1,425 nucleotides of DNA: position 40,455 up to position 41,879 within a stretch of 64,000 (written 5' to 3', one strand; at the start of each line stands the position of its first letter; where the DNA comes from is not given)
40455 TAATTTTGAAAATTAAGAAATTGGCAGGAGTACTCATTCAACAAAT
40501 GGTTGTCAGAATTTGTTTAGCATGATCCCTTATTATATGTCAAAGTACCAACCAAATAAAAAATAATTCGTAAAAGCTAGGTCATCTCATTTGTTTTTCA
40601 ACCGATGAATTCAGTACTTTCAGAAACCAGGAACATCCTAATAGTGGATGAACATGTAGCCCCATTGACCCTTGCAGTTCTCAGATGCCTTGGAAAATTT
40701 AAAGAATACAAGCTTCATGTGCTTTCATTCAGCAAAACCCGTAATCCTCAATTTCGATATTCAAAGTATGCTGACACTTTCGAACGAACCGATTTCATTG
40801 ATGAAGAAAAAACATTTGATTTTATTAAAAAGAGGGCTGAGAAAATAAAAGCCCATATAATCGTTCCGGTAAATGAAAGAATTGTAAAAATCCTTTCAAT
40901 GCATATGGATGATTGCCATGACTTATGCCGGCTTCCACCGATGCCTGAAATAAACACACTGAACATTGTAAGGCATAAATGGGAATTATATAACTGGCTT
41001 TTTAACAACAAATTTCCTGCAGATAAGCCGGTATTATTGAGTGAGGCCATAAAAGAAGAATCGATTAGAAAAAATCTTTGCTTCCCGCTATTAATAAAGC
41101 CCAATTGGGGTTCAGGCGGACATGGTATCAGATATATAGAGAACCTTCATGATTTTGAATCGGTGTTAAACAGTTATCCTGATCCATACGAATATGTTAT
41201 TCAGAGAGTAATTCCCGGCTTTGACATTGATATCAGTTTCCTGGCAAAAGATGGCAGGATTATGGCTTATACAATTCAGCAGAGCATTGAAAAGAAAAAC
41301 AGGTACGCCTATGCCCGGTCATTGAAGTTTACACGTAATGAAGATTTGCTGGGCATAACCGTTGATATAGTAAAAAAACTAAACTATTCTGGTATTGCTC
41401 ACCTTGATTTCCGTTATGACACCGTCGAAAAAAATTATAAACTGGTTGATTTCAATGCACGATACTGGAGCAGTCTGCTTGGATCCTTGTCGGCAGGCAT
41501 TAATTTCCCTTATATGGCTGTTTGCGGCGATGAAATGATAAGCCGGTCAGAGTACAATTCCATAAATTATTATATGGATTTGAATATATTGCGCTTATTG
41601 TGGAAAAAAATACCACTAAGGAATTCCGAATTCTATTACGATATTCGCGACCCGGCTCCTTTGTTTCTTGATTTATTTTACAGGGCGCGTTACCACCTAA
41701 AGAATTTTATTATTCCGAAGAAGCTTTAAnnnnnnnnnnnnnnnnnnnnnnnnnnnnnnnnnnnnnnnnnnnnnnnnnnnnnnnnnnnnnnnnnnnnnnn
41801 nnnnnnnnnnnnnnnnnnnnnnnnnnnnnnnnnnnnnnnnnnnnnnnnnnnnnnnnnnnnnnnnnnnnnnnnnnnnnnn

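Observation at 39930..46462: Uncharacterised envelope-modification cluster: ATP-grasp ligase, two Cys-less AsnB-like PP-loop paralogs and an Amj-like flippase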

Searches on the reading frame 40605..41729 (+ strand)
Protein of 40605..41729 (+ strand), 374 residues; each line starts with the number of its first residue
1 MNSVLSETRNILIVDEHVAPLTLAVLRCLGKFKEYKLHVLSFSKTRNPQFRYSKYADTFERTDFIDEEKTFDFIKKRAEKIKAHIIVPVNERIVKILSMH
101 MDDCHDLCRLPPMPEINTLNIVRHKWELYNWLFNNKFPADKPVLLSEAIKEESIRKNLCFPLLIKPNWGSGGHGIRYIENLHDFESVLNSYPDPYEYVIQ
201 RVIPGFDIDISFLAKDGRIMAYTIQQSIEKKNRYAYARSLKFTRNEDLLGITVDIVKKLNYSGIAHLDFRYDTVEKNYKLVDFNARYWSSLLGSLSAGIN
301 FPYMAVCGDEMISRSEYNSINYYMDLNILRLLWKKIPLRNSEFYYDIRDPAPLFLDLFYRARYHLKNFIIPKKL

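Call 3: search_protein_families(library=pfam, proteins=[window:40605-41729:+], max_evalue=0.1)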
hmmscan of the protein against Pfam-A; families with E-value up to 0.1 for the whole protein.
window:40605-41729:+ (374 aa): 8 families
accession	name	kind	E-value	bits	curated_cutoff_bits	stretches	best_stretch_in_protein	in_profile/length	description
PF02655.19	ATP-grasp_3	-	4.6e-09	37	23.2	1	124-287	3-157/160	ATP-grasp domain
PF15632.11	ATPgrasp_Ter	-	1.8e-06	28.2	29.1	1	197-307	5-106/131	ATP-grasp in the biosynthetic pathway with Ter operon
PF02786.22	CPSase_L_D2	-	2.2e-06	27.8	19.8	2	152-188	31-67/211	Carbamoyl-phosphate synthase L chain, ATP binding domain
PF07478.18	Dala_Dala_lig_C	-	0.0017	18.4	24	1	151-241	28-131/204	D-ala D-ala ligase C-terminus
PF14398.11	ATPgrasp_YheCD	-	0.0053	16.5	26.8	1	123-230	10-116/255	YheC/D like ATP-grasp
PF08866.15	DUF1831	-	0.02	15.7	25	0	209-259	29-77/111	Putative amino acid metabolism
PF21360.3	PylC-like_N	-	0.057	14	27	0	54-103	38-87/96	PylC-like, N-terminal domain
PF13535.11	ATP-grasp_4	-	0.075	13.1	27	0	160-190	3-33/160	ATP-grasp domain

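Call 4: search_protein_families(library=ncbifam, proteins=[window:40605-41729:+], max_evalue=0.1)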
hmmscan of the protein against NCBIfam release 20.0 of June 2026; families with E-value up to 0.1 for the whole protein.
window:40605-41729:+ (374 aa): 26 families (the best 25 are shown)
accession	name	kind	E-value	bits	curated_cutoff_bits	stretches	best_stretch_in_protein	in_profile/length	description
NF009406.0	PRK12767.1-5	equivalog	5.7e-16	58.5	271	1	78-336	69-317/327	carbamoyl phosphate synthase-like protein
NF009402.0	PRK12767.1-1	equivalog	3.1e-12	46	218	1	36-305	29-294/329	carbamoyl phosphate synthase-like protein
NF009403.0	PRK12767.1-2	equivalog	7.1e-11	41.9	286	1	54-282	37-261/342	carbamoyl phosphate synthase-like protein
NF009404.0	PRK12767.1-3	equivalog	3.1e-10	39.5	316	1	63-186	50-173/344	carbamoyl phosphate synthase-like protein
NF009405.0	PRK12767.1-4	equivalog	4.9e-09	35.6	390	1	66-307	54-286/320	carbamoyl phosphate synthase-like protein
NF053643.1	Ddl_archaea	equivalog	1.9e-08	33.7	500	1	116-286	98-271/367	putative pseudomurein biosynthesis ATP-grasp protein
TIGR03909.1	pyrrolys_PylC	equivalog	4e-07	29.1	248.3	1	40-289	26-255/374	3-methylornithine--L-lysine ligase PylC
NF004679.0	PRK06019.1-5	equivalog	1.2e-06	27.6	326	1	113-269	88-251/376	5-(carboxyamino)imidazole ribonucleotide synthase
NF002563.0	PRK02186.1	subfamily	2.7e-06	25.9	625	1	116-215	99-200/890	argininosuccinate lyase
NF006367.0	PRK08591.1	subfamily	1.3e-05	24.2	597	1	146-286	139-292/451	acetyl-CoA carboxylase biotin carboxylase subunit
NF009554.0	PRK12999.1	equivalog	4.3e-05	21.5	965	1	152-286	149-296/1147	pyruvate carboxylase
TIGR01369.1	CPSaseII_lrg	equivalog_domain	5.4e-05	21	1027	1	152-291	697-845/1052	carbamoyl-phosphate synthase (glutamine-hydrolyzing) large subunit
NF005315.0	PRK06849.1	equivalog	6.5e-05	22.1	406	1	45-291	37-280/389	hypothetical protein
NF009471.0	PRK12833.1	equivalog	0.00035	19.2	686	1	154-286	150-295/467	acetyl-CoA carboxylase biotin carboxylase subunit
TIGR00514.1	accC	equivalog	0.00045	19.2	626.5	1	145-188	138-181/449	acetyl-CoA carboxylase biotin carboxylase subunit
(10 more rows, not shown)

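Call 47: find_homologous_proteins(query=window:40605-41726:+)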
Query window:40605-41726:+ (374 aa): 111 proteins with E <= 0.001 among 3891 candidates.
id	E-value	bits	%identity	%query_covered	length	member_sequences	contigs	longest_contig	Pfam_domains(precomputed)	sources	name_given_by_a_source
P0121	1.9e-230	782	90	100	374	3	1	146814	PF15632.12,PF02655.20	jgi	jgi:predicted ATP-grasp superfamily ATP-dependent carboligase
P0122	5.1e-206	702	81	99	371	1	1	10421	PF15632.12,PF02786.23,PF02655.20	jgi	jgi:predicted ATP-grasp superfamily ATP-dependent carboligase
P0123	1.2e-134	467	54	98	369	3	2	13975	PF15632.12,PF02786.23,PF02655.20,PF07478.19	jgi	jgi:predicted ATP-grasp superfamily ATP-dependent carboligase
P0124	5.4e-111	389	50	95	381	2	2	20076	PF15632.12,PF02786.23,PF07478.19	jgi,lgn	-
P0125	1.3e-96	342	45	96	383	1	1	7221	PF15632.12,PF02786.23,PF02655.20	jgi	jgi:predicted ATP-grasp superfamily ATP-dependent carboligase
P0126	2.5e-95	338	44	96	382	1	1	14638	PF15632.12,PF02786.23,PF02655.20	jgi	jgi:predicted ATP-grasp superfamily ATP-dependent carboligase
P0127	3.7e-95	337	45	97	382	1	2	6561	PF15632.12,PF02786.23,PF02655.20,PF07478.19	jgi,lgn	jgi:D-aspartate ligase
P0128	2.6e-88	315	41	94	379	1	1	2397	PF15632.12,PF02786.23,PF02655.20,PF07478.19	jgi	jgi:predicted ATP-grasp superfamily ATP-dependent carboligase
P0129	1.9e-87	312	40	98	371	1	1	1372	PF15632.12,PF02786.23,PF02655.20,PF07478.19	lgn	-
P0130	2.4e-87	311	41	94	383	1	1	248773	PF15632.12,PF02786.23,PF02655.20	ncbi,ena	-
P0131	2.4e-87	311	42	94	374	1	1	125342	PF15632.12,PF02786.23,PF02655.20,PF07478.19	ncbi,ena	-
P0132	2.7e-87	311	43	98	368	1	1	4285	PF15632.12,PF02655.20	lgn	-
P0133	4.8e-87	310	43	94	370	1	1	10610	PF15632.12,PF02786.23,PF02655.20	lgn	-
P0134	6.0e-87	310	40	94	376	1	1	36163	PF15632.12,PF02786.23,PF02655.20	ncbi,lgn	-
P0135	1.9e-83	299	42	94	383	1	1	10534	PF15632.12,PF02786.23,PF02655.20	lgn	-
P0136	2.8e-83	298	40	96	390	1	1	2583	PF15632.12,PF02786.23,PF02655.20,PF07478.19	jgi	jgi:predicted ATP-grasp superfamily ATP-dependent carboligase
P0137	1.1e-79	286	41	95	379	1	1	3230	PF02786.23,PF02655.20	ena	-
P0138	7.5e-78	280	37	94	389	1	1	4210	PF15632.12,PF02655.20,PF07478.19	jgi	jgi:predicted ATP-grasp superfamily ATP-dependent carboligase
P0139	9.9e-77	276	40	93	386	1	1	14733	PF15632.12,PF07478.19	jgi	jgi:predicted ATP-grasp superfamily ATP-dependent carboligase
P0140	4.2e-76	274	38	99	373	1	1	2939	PF15632.12,PF02786.23,PF02655.20,PF07478.19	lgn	-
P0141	5.9e-76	274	38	97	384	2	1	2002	PF15632.12,PF02655.20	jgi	-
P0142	3.4e-75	271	36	99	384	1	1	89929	PF15632.12,PF02655.20,PF07478.19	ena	-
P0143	3.5e-75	271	38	93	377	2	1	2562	PF15632.12,PF08443.17,PF02655.20,PF07478.19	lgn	-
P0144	1.2e-74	270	38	93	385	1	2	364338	PF15632.12,PF02655.20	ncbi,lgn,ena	-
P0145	6.2e-74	267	39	95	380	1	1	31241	PF15632.12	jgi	jgi:predicted ATP-grasp superfamily ATP-dependent carboligase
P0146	8.4e-74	267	37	94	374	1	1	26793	PF15632.12,PF02786.23,PF02655.20,PF07478.19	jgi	jgi:predicted ATP-grasp superfamily ATP-dependent carboligase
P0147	3.4e-73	265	38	94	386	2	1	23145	PF15632.12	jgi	jgi:predicted ATP-grasp superfamily ATP-dependent carboligase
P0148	3.7e-73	265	37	97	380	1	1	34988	PF15632.12,PF02655.20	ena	-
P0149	1.4e-72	263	38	96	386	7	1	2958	PF15632.12,PF02655.20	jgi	jgi:predicted ATP-grasp superfamily ATP-dependent carboligase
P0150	8.4e-72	260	38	93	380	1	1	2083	PF15632.12,PF02655.20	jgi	jgi:predicted ATP-grasp superfamily ATP-dependent carboligase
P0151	2.1e-70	256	35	97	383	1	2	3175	PF15632.12,PF02655.20,PF07478.19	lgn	-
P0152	4.4e-70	255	39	93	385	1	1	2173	PF15632.12,PF02655.20,PF07478.19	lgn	-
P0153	2.9e-66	242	44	70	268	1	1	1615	PF02222.28,PF02655.20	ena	-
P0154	5.7e-62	228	36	97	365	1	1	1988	PF15632.12,PF02786.23,PF02655.20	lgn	-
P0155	5.9e-61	225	36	94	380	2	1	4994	PF15632.12,PF02786.23,PF02655.20,PF07478.19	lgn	-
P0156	2.0e-60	223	35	94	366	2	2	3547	PF15632.12,PF02655.20,PF07478.19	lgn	-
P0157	6.5e-60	221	38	80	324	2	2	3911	PF15632.12,PF02786.23,PF02655.20,PF07478.19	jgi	-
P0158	3.4e-59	219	34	93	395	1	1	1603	PF15632.12,PF02655.20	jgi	jgi:predicted ATP-grasp superfamily ATP-dependent carboligase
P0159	9.0e-59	217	36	94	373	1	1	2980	PF15632.12,PF02786.23,PF02655.20,PF07478.19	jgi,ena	-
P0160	1.2e-57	214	35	91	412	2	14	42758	PF15632.12,PF02786.23,PF02655.20,PF07478.19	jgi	jgi:predicted ATP-grasp superfamily ATP-dependent carboligase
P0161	1.7e-57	213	36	96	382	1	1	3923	PF13535.12,PF15632.12,PF02786.23,PF02655.20,PF07478.19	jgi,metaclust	metaclust:\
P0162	1.9e-57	213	35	93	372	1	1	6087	PF15632.12,PF02786.23,PF02655.20,PF07478.19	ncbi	-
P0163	1.9e-57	213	35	96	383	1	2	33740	PF15632.12,PF02786.23,PF02655.20,PF07478.19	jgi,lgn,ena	-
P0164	2.9e-57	212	34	94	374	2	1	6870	PF02786.23,PF02655.20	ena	-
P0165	6.4e-57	211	34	91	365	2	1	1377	PF15632.12,PF02786.23,PF02655.20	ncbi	-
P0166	8.4e-57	211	34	95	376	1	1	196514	PF13535.12,PF15632.12,PF02786.23,PF02655.20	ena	-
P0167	2.1e-56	210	34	96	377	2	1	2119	PF15632.12,PF02786.23,PF02655.20,PF07478.19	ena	-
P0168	3.7e-56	209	35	95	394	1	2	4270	PF15632.12,PF02786.23,PF08443.17,PF02655.20,PF07478.19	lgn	-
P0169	1.6e-55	207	33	96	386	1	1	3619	PF15632.12,PF02786.23,PF08443.17,PF02655.20,PF07478.19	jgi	-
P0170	7.2e-55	205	33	93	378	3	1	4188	PF15632.12,PF02786.23,PF02655.20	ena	-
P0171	7.4e-55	204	34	94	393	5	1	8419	PF15632.12,PF08443.17,PF02655.20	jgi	-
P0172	6.4e-54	201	35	91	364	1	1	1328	PF15632.12,PF02786.23,PF02655.20,PF07478.19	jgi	jgi:predicted ATP-grasp superfamily ATP-dependent carboligase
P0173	1.4e-53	200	34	95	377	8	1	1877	PF15632.12,PF02655.20,PF07478.19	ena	-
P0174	1.3e-52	197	35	91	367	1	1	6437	PF15632.12,PF02655.20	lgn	-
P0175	1.8e-52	197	34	92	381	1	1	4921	PF15632.12,PF02786.23,PF08443.17,PF02655.20,PF07478.19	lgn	-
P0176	2.1e-52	196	32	93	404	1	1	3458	PF15632.12,PF02786.23,PF02655.20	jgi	jgi:hypothetical protein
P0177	2.6e-52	196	33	95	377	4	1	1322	PF15632.12,PF02655.20,PF07478.19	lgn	-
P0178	3.0e-52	196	35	92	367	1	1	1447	PF15632.12,PF02655.20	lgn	-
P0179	3.5e-52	196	33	95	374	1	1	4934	PF02786.23,PF02655.20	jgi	jgi:predicted ATP-grasp superfamily ATP-dependent carboligase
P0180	4.7e-52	195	33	95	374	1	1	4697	PF15632.12,PF02786.23,PF02655.20,PF07478.19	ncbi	-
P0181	1.0e-51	194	33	94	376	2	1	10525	PF02786.23,PF02655.20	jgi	-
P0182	2.4e-51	193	32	91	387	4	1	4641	PF15632.12,PF02655.20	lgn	-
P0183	6.5e-51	192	32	92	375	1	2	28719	PF15632.12,PF02786.23,PF02655.20,PF07478.19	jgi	jgi:carbamoylphosphate synthase large subunit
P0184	1.1e-50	191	35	82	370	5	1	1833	PF15632.12,PF02786.23,PF02655.20,PF07478.19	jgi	jgi:predicted ATP-grasp superfamily ATP-dependent carboligase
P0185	2.0e-50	190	32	97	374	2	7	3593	PF02786.23,PF02655.20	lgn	-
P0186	8.2e-50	188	33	93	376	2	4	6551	PF15632.12,PF02786.23,PF02655.20,PF07478.19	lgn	-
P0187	1.4e-49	187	31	95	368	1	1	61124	PF15632.12,PF02655.20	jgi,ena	-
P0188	1.5e-49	187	33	89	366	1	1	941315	PF15632.12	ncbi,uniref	ncbi:ATP-grasp domain-containing protein [Gracilimonas sp. Q87]|uniref:ATP-grasp domain-containing p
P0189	1.7e-49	187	31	98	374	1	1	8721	PF02786.23,PF02655.20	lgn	-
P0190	7.2e-49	185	32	90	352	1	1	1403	PF15632.12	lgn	-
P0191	3.4e-48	183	32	95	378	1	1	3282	PF15632.12,PF02655.20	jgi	jgi:carbamoylphosphate synthase large subunit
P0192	5.7e-48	182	31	90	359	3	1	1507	PF15632.12,PF02655.20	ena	-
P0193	6.5e-48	182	32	81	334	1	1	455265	PF15632.12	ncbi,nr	ncbi:MAG: ATP-grasp domain-containing protein [Gracilimonas sp.]|nr:ATP-grasp domain-containing prot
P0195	9.0e-48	181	31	92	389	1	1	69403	PF15632.12,PF08443.17,PF02655.20,PF07478.19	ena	-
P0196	5.2e-47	179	33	93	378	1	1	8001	PF15632.12,PF02655.20,PF07478.19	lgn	-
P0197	1.5e-46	177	32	93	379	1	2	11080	PF15632.12,PF02786.23,PF02222.28,PF08443.17,PF02655.20,PF07478.19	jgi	-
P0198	2.3e-46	177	34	93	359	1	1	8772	PF15632.12,PF02655.20,PF07478.19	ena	-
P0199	2.4e-46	176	30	97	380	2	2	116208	PF15632.12,PF02786.23,PF02655.20,PF07478.19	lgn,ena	-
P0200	3.2e-46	176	33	95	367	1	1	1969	PF15632.12,PF02655.20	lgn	-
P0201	6.5e-46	175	31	91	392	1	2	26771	PF15632.12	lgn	-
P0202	1.2e-45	174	31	93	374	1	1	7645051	PF15632.12,PF02655.20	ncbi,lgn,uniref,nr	ncbi:hypothetical protein CCAX7_32140 [Capsulimonas corticalis]|uniref:Uncharacterized protein n=1 T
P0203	2.3e-45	173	32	81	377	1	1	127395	PF15632.12,PF02786.23,PF02655.20,PF07478.19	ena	-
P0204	2.6e-45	173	34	79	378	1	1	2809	PF02955.22,PF15632.12,PF02786.23,PF02655.20,PF07478.19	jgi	jgi:predicted ATP-grasp superfamily ATP-dependent carboligase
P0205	3.9e-45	172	34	81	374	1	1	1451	PF15632.12,PF02655.20,PF07478.19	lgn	-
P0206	7.3e-45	172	32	89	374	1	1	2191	PF15632.12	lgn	-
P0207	1.9e-44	170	35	86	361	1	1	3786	PF15632.12,PF02655.20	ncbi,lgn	-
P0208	3.9e-44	169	35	94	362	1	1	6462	PF15632.12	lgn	-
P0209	6.2e-44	169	32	91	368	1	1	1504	PF15632.12,PF02786.23,PF02222.28,PF08443.17,PF02655.20,PF07478.19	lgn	-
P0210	4.7e-43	166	32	93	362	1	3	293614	PF15632.12,PF02655.20,PF07478.19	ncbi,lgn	ncbi:MAG: ATP-grasp domain-containing protein [Balneolaceae bacterium]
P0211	1.3e-42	164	30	94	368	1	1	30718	PF02955.22,PF15632.12,PF08443.17,PF02655.20,PF07478.19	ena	-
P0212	5.4e-42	162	30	96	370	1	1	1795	PF13535.12,PF15632.12,PF02655.20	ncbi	-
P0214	2.0e-41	160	29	89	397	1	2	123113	PF15632.12,PF02655.20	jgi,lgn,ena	-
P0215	3.1e-41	160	33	80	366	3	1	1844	PF15632.12,PF02786.23,PF02655.20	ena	-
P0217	5.7e-41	159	33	93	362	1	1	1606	PF15632.12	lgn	-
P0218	7.4e-41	158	35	73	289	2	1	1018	PF15632.12,PF02786.23,PF02655.20,PF07478.19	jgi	jgi:carbamoylphosphate synthase large subunit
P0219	8.1e-41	158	33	94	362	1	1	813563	PF15632.12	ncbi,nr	ncbi:MAG: hypothetical protein U5K71_08285 [Gracilimonas sp.]|nr:hypothetical protein [Gracilimonas 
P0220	1.5e-40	157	28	95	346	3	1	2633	PF13535.12,PF15632.12,PF03133.21,PF02655.20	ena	-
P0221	3.1e-40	156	33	76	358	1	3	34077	PF15632.12,PF02655.20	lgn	-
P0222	2.1e-39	154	32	78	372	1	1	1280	PF15632.12,PF02655.20,PF07478.19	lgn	-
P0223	2.8e-39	153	30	91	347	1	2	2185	PF13535.12,PF15632.12,PF02786.23,PF02655.20,PF07478.19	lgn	-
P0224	1.7e-38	151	34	80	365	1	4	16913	PF15632.12,PF02655.20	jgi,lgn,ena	-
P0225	1.1e-37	148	31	93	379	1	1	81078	PF15632.12,PF02655.20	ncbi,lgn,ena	-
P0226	1.3e-37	148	31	80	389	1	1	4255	PF15632.12,PF02655.20,PF07478.19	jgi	-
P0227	5.2e-37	146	32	83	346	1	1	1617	PF13535.12,PF15632.12,PF02655.20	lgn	-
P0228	6.8e-36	142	30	80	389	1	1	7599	PF15632.12,PF02655.20,PF07478.19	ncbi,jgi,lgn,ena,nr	ncbi:MAG TPA: ATP-grasp domain-containing protein [Candidatus Eremiobacteraceae bacterium]|nr:ATP-gr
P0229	2.1e-32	131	29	95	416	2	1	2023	PF15632.12,PF02786.23,PF02655.20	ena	-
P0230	4.7e-29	120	31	71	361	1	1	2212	PF02655.20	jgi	jgi:D-aspartate ligase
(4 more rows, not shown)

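Call 50: search_solved_structures(query=A2, max_evalue=1)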
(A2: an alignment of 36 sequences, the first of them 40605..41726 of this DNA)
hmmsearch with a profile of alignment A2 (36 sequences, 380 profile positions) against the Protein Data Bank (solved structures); distinct sequences matched with E-value up to 1: 147 (the best 60 are shown).
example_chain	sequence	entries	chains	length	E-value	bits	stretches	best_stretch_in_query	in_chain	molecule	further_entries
2pn1_A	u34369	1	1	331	1.1e-17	67.1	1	51-336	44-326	Carbamoylphosphate synthase large subunit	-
3vot_A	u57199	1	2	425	4e-13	52.1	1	61-308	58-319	L-amino acid ligase, BL00235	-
1bxr_A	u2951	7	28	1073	8e-12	47.8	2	111-288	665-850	CARBAMOYL-PHOSPHATE SYNTHASE | CARBAMOYL PHOSPHATE SYNTHETASE: LARGE SUBUNIT | CARBAMOYL PHOSPHATE SYNTHETASE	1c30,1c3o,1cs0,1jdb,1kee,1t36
1ce8_A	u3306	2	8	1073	8e-12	47.8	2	111-288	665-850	PROTEIN (CARBAMOYL-PHOSPHATE SYNTHASE) | carbamoyl phosphate synthetase large chain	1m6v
5dot_A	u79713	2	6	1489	2.5e-11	46.2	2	115-307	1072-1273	Carbamoyl-phosphate synthase [ammonia], mitochondrial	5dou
6uel_A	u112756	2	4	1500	2.5e-11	46.1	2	115-307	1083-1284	Carbamoyl-phosphate synthase [ammonia], mitochondrial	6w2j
3r23_A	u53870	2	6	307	8.9e-11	44.3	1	117-210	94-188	D-alanine--D-alanine ligase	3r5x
4fu0_A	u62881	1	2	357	4.2e-10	42.1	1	61-213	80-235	D-alanine--D-alanine ligase 7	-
1a9x_A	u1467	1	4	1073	5.5e-10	41.8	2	111-288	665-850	CARBAMOYL PHOSPHATE SYNTHETASE (LARGE CHAIN)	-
3vpd_A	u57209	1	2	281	5.9e-10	41.6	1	105-209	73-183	Ribosomal protein S6 modification protein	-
2vpq_A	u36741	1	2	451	6.2e-08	35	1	140-283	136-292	ACETYL-COA CARBOXYLASE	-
3ouu_A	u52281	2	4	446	6.6e-08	34.9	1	5-191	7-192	Biotin carboxylase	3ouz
9tps_G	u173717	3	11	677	8.6e-08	34.5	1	108-283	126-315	Biotin carboxylase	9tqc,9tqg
1e4e_A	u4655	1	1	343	1.5e-07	33.7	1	117-213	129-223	VANCOMYCIN/TEICOPLANIN A-TYPE RESISTANCE PROTEIN VANA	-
1e4e_B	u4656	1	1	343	1.6e-07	33.7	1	117-213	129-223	VANCOMYCIN/TEICOPLANIN A-TYPE RESISTANCE PROTEIN VANA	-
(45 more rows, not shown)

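Call 57: predict_structure(alignment_id=A2)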
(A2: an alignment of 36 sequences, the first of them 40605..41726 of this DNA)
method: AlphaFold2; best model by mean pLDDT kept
length: 374 residues; sequences in the alignment: 36
mean_pLDDT: 93.3   pTM: 0.91
mean pLDDT of the five models: 93.3, 92.9, 92.4, 91.9, 92.0
residues with pLDDT >= 90: 325; 70-90: 36; 50-70: 7; < 50: 6
segments of 3 or more residues with pLDDT < 50: 1-5
pLDDT, mean of each block of 10 residues (from residue 1): 65 93 97 97 93 97 96 98 98 97 97 97 97 95 96 95 93 92 94 96 95 97 92 78 98 98 97 97 95 97 91 80 89 93 96 94 93 68
secondary structure, 60 per line:
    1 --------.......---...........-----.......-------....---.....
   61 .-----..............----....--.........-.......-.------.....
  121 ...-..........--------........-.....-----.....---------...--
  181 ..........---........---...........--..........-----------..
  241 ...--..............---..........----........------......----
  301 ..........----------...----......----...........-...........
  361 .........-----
elements in order: E9-15 H19-29 E35-41 H49-52 E56-61 H67-80 E85-88 H91-99 H101-107 H116-123 H125-134 H145-150 H152-156 E162-166 E176-178 H181-190 E197-201 E205-215 E218-227 E239-243 H246-259 E263-272 E277-284 H291-296 H301-310 E321-323 H328-333 H342-348 H350-369
